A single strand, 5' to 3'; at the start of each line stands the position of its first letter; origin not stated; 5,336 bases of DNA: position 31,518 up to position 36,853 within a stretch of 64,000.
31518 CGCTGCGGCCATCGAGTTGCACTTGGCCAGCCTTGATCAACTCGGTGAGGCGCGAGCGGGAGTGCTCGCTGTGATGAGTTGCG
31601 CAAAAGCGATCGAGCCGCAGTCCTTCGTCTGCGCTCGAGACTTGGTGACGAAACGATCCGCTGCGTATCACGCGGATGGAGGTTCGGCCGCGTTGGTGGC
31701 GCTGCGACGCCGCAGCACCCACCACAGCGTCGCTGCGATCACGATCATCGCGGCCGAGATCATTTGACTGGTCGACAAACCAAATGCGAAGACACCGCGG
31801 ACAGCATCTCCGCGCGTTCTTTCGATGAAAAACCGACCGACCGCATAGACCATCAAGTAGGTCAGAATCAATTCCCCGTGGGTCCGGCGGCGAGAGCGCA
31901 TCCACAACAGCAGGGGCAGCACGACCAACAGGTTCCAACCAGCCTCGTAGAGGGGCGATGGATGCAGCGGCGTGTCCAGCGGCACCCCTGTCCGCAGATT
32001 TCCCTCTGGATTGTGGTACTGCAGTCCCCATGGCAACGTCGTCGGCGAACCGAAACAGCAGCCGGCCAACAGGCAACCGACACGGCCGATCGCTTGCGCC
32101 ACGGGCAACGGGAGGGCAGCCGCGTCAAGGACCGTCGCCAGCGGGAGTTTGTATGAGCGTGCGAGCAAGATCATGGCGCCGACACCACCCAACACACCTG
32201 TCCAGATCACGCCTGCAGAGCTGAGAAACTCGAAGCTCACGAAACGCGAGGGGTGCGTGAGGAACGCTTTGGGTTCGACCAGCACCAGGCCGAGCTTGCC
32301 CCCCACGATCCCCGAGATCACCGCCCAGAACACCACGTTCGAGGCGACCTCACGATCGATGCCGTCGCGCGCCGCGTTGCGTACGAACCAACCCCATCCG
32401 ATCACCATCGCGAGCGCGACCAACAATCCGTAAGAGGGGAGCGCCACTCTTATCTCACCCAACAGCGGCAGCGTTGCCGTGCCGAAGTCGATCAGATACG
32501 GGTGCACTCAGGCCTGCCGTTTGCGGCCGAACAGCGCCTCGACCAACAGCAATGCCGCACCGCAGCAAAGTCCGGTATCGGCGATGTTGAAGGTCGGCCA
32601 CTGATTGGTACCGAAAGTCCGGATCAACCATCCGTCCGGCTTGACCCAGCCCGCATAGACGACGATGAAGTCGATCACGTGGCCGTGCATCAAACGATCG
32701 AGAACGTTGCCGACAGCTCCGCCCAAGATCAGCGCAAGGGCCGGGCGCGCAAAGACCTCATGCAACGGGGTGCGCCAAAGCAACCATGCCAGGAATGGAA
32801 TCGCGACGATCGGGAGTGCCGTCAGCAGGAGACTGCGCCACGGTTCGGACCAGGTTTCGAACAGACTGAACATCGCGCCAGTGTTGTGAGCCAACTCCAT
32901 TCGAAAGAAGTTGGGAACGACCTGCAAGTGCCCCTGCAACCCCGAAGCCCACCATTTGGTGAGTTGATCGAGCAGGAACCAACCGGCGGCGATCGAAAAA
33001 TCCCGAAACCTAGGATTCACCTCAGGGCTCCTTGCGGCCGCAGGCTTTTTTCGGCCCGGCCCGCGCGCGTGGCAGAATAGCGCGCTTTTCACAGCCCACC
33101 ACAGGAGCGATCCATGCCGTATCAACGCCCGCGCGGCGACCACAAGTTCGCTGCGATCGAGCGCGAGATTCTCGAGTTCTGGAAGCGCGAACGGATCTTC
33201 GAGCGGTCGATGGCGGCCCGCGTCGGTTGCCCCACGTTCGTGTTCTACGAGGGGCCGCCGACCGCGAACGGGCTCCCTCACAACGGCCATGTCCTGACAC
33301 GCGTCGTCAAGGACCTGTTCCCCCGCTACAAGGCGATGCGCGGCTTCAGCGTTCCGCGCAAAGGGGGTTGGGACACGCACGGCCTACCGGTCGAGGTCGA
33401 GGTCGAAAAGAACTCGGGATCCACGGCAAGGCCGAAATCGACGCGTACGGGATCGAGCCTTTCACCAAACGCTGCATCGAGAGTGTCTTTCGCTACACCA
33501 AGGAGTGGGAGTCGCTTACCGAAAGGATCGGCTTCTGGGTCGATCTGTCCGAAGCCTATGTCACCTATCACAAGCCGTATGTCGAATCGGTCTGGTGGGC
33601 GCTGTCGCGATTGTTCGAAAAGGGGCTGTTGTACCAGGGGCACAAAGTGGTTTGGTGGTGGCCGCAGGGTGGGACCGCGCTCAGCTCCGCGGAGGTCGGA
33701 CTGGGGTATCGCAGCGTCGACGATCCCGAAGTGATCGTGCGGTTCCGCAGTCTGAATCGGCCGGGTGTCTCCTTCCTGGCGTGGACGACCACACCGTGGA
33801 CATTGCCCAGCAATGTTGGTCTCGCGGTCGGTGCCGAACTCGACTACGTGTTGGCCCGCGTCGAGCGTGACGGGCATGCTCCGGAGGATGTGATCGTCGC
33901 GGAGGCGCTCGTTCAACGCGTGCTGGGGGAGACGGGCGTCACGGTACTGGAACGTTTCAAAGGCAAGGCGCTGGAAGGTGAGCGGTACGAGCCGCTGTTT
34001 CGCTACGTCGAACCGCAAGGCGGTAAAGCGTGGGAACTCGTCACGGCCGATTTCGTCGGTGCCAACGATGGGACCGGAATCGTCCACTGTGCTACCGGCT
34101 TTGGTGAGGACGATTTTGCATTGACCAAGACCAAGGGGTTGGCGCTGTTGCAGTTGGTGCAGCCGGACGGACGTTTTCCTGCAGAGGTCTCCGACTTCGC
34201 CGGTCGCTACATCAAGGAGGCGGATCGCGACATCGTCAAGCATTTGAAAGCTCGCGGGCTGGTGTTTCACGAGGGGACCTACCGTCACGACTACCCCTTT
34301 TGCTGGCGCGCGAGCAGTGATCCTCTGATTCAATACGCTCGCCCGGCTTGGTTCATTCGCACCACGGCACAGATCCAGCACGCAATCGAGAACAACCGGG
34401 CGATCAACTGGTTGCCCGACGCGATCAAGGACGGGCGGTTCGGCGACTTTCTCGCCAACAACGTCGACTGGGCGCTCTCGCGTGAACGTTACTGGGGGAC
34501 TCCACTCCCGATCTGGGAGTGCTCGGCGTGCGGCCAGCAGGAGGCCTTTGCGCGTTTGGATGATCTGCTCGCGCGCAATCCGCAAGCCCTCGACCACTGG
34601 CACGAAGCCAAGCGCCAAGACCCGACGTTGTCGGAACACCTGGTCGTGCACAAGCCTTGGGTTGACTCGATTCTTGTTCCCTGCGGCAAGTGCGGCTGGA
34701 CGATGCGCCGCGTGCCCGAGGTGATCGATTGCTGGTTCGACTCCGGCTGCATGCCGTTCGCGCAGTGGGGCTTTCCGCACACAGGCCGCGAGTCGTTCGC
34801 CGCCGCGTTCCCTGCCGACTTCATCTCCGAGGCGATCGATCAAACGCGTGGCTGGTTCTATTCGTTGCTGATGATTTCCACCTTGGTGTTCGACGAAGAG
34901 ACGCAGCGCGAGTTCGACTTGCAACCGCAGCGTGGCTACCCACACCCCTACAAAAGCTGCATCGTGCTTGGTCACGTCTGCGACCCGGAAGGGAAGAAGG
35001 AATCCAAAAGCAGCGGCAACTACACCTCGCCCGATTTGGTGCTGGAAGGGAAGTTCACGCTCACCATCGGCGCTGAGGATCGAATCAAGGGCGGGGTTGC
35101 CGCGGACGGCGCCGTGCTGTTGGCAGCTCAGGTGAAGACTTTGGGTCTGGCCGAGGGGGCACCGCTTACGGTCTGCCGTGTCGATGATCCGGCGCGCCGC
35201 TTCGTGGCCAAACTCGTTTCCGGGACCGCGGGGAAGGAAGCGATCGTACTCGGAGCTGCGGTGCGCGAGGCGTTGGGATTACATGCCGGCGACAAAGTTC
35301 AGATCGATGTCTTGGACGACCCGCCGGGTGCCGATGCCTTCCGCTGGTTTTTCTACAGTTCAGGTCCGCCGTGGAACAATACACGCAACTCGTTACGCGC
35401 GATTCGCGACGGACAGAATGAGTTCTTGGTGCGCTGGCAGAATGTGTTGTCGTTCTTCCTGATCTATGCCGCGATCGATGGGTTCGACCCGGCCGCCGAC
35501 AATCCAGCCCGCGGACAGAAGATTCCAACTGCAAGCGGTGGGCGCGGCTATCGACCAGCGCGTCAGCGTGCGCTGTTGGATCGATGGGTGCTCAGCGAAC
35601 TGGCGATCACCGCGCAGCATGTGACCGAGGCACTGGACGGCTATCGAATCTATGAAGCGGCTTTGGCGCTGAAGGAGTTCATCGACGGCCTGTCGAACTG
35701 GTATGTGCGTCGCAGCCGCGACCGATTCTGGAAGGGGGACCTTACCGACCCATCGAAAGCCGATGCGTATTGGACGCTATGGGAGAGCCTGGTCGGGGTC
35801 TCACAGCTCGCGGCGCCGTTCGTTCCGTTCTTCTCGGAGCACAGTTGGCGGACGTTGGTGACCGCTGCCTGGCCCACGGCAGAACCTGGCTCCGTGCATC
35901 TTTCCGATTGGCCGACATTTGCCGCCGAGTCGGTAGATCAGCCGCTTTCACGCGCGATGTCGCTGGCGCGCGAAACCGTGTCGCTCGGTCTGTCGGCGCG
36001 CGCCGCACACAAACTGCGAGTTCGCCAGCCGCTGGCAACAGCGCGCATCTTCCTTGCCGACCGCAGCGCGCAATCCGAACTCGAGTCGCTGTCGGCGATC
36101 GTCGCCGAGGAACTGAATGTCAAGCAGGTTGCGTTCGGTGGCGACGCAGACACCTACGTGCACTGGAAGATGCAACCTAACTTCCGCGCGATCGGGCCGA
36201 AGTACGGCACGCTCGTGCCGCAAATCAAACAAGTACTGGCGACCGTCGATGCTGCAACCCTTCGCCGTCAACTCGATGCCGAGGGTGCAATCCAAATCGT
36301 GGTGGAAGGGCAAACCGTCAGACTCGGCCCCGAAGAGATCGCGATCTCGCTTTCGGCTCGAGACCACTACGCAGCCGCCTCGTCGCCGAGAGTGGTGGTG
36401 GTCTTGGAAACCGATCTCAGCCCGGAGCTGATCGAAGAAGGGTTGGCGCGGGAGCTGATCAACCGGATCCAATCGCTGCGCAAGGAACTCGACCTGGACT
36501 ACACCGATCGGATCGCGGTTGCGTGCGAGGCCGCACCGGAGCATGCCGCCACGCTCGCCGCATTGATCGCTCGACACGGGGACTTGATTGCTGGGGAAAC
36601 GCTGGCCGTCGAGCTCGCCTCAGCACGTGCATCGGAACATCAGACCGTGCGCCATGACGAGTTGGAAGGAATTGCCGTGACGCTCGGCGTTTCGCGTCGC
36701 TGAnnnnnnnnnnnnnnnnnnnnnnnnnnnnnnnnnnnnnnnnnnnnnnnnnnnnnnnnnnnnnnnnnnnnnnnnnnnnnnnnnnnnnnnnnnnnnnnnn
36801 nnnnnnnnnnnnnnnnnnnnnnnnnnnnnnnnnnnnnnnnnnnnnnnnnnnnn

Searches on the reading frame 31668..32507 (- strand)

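Call 10: search_protein_families(library=pfam, proteins=[window:31668-32507:-], max_evalue=0.001)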
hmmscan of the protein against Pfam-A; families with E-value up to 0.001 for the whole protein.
window:31668-32507:- (279 aa): 2 families
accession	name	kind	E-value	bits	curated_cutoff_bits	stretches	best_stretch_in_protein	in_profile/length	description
PF01790.23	LGT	-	1.8e-53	181.8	24.9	1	20-264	7-240/240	Prolipoprotein diacylglyceryl transferase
PF23987.1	Phage_holin_10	-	0.00023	21.6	27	0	214-268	11-51/52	Bacteriophage holin Pam3 gp28 family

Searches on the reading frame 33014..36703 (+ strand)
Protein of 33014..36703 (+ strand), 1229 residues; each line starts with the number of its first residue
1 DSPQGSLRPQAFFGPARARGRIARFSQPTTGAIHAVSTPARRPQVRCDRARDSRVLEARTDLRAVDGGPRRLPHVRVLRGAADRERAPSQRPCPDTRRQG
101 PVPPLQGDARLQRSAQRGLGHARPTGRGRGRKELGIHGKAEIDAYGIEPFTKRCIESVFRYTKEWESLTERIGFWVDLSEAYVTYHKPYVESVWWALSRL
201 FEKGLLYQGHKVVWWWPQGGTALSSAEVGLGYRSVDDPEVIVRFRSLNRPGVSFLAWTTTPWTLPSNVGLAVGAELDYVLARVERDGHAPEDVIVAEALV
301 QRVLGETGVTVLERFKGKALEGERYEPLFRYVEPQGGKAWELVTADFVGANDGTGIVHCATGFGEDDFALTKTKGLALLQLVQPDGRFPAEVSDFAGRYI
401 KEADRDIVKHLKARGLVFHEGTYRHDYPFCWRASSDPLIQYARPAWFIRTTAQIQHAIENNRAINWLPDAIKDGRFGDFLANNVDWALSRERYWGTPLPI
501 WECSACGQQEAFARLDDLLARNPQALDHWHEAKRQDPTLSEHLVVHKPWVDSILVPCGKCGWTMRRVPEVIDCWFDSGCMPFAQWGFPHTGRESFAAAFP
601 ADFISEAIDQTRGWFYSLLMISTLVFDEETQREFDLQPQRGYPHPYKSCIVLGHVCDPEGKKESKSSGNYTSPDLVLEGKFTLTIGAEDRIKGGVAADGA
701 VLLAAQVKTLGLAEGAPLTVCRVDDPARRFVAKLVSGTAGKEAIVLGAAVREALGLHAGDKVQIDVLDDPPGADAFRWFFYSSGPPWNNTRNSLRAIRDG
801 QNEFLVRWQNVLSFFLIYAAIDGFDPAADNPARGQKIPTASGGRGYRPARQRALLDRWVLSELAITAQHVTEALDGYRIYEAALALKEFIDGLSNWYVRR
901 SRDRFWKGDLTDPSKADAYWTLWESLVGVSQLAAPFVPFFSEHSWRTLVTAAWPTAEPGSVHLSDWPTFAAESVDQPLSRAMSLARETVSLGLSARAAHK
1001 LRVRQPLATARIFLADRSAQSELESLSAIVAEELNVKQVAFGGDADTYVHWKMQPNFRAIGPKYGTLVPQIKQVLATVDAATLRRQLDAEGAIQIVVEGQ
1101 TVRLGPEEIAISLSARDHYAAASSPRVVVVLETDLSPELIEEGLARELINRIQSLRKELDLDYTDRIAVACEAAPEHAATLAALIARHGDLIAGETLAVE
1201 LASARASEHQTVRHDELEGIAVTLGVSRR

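Call 10: search_protein_families(library=pfam, proteins=[window:33014-36703:+], max_evalue=0.001)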
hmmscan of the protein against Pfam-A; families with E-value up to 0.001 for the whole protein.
window:33014-36703:+ (1229 aa): 3 families
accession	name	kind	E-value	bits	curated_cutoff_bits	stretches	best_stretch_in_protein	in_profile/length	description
PF00133.28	tRNA-synt_1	-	8.7e-72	242.6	22.7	1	132-779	82-401/414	tRNA synthetases class I (I, L, M and V)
PF19302.4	DUF5915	-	2.2e-45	155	27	1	1028-1216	2-185/195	Domain of unknown function (DUF5915)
PF08264.19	Anticodon_1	-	9.3e-27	94.2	25.1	1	856-1007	1-144/148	Anticodon-binding domain of tRNA ligase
